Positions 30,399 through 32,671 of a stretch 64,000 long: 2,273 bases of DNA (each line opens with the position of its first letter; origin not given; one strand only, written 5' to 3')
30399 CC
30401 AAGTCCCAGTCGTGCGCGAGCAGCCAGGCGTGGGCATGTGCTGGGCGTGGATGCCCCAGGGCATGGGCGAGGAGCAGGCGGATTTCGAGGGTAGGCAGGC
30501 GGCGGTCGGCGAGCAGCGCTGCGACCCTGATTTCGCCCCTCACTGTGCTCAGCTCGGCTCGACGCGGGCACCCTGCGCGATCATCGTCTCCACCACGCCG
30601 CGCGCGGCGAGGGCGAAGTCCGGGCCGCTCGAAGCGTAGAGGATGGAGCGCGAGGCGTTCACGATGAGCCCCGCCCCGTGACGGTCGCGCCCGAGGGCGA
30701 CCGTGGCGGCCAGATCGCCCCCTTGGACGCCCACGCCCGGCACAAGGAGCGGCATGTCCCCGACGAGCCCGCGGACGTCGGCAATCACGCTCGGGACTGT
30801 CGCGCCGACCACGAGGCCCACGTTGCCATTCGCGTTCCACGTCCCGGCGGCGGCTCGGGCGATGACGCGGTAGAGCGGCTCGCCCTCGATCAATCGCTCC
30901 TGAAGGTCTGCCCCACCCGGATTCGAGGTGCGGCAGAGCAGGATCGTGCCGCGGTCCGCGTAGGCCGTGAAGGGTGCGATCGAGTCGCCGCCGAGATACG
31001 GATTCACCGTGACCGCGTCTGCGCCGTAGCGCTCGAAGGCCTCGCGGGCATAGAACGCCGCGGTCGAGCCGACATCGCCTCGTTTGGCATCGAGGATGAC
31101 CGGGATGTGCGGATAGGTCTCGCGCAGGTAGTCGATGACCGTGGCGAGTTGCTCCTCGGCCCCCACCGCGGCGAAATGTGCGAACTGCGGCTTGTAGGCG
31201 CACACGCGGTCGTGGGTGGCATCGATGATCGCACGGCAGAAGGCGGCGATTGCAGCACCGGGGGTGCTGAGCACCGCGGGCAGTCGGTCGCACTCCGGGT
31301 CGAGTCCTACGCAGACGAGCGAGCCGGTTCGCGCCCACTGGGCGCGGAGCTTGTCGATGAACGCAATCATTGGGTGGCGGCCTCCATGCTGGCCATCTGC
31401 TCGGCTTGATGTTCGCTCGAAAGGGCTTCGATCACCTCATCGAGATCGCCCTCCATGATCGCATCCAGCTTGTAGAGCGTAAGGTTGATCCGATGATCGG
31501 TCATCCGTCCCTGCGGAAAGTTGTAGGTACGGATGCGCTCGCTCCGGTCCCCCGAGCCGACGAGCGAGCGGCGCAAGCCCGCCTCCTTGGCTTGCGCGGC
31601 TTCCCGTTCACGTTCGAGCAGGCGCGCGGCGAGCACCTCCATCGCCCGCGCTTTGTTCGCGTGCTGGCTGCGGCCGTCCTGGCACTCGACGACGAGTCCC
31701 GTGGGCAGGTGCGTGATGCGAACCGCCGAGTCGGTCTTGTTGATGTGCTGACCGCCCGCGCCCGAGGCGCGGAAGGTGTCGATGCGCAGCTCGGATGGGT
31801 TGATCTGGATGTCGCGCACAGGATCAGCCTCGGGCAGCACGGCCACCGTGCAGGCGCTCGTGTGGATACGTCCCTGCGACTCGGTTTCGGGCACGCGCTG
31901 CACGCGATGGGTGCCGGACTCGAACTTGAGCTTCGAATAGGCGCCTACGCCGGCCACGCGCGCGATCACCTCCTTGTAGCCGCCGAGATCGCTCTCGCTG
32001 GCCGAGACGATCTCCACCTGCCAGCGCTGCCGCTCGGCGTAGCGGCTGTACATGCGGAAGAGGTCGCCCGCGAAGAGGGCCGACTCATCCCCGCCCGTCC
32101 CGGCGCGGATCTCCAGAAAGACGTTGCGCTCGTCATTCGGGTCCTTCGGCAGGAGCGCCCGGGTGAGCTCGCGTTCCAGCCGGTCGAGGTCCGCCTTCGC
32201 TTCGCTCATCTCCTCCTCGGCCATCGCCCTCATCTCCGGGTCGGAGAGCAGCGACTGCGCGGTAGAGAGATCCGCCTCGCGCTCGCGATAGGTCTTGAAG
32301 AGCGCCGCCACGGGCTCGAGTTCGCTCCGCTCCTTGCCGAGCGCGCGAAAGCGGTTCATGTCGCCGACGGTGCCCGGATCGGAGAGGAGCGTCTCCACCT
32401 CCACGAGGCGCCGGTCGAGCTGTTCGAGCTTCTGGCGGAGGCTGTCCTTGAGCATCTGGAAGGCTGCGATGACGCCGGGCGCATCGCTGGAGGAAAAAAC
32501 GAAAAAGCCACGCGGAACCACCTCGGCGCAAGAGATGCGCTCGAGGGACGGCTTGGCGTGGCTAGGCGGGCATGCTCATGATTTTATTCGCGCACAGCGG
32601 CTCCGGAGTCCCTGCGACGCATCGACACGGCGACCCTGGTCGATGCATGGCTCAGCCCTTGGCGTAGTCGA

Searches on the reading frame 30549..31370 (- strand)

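Call 55: search_protein_families(library=pfam, proteins=[window:30549-31370:-], max_evalue=0.0001)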
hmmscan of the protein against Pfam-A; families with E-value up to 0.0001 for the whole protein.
window:30549-31370:- (273 aa): 1 family
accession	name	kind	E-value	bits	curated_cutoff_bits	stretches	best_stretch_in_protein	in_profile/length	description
PF00215.30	OMPdecase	-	8.7e-32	111.2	27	1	18-247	2-212/221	Orotidine 5'-phosphate decarboxylase / HUMPS family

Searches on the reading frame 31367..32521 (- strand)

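Call 55: search_protein_families(library=pfam, proteins=[window:31367-32521:-], max_evalue=0.0001)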
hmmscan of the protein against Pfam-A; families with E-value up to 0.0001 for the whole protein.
window:31367-32521:- (384 aa): 2 families
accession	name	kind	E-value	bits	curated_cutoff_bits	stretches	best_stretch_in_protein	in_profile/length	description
PF03462.23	PCRF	-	1.4e-76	257.1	24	1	36-226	2-194/194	PCRF domain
PF00472.26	RF-1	-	7.1e-44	148.9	35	1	237-344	4-116/116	RF-1 domain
